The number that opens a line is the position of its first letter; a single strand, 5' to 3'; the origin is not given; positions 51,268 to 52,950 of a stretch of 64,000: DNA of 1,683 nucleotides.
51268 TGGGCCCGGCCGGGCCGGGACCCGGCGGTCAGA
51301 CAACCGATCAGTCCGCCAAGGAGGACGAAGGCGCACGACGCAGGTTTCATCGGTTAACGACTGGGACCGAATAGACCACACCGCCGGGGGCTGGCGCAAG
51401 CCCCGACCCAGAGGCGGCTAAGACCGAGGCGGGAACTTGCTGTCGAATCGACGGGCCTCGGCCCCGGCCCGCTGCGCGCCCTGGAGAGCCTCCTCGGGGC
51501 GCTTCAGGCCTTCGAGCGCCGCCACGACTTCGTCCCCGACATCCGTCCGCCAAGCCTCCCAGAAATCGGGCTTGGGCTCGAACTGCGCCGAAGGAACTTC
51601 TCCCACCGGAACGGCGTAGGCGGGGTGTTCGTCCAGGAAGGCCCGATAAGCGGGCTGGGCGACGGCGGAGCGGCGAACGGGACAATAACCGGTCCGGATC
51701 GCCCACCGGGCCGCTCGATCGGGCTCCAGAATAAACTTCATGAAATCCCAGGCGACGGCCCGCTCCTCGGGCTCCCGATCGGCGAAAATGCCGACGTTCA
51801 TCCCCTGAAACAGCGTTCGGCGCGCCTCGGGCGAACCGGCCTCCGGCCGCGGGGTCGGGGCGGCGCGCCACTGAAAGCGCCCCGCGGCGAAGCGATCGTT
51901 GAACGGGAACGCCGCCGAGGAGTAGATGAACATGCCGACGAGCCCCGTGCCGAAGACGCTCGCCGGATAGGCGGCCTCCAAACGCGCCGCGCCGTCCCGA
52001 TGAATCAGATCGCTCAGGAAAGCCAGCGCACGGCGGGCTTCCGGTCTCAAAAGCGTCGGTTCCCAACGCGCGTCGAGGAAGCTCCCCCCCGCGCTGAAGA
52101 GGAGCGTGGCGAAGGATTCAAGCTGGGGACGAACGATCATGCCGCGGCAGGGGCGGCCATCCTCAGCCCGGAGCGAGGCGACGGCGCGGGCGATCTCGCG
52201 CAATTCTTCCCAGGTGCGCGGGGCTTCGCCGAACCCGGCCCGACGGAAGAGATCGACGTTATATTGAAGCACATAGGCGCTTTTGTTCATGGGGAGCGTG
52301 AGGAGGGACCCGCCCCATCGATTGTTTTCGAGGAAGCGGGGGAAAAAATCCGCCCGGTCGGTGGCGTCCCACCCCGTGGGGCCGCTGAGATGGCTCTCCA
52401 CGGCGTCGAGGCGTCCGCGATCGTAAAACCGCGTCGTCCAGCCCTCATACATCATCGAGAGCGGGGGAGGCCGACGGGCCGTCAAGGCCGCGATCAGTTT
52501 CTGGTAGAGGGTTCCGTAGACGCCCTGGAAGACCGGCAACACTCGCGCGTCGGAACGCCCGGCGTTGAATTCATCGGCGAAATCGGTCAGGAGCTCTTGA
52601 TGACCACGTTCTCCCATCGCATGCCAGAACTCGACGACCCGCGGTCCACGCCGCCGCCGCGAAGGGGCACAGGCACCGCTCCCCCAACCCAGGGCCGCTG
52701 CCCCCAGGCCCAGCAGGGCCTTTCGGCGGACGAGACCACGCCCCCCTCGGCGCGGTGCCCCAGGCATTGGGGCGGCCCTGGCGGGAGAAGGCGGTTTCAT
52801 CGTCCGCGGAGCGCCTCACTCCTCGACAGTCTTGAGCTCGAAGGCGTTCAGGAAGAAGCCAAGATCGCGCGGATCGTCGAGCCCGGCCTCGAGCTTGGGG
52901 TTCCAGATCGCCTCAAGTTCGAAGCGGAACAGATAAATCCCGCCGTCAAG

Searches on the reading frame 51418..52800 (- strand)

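Call 56: search_protein_families(library=pfam, proteins=[window:51418-52800:-], max_evalue=0.001)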
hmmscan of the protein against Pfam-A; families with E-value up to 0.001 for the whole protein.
window:51418-52800:- (460 aa): 2 families
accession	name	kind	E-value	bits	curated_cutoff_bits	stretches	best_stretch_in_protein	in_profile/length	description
PF13416.11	SBP_bac_8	-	5.7e-24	85.8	27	1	75-385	3-271/279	Bacterial extracellular solute-binding protein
PF01547.30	SBP_bac_1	-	2.4e-18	67.6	26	1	74-361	13-304/307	Bacterial extracellular solute-binding protein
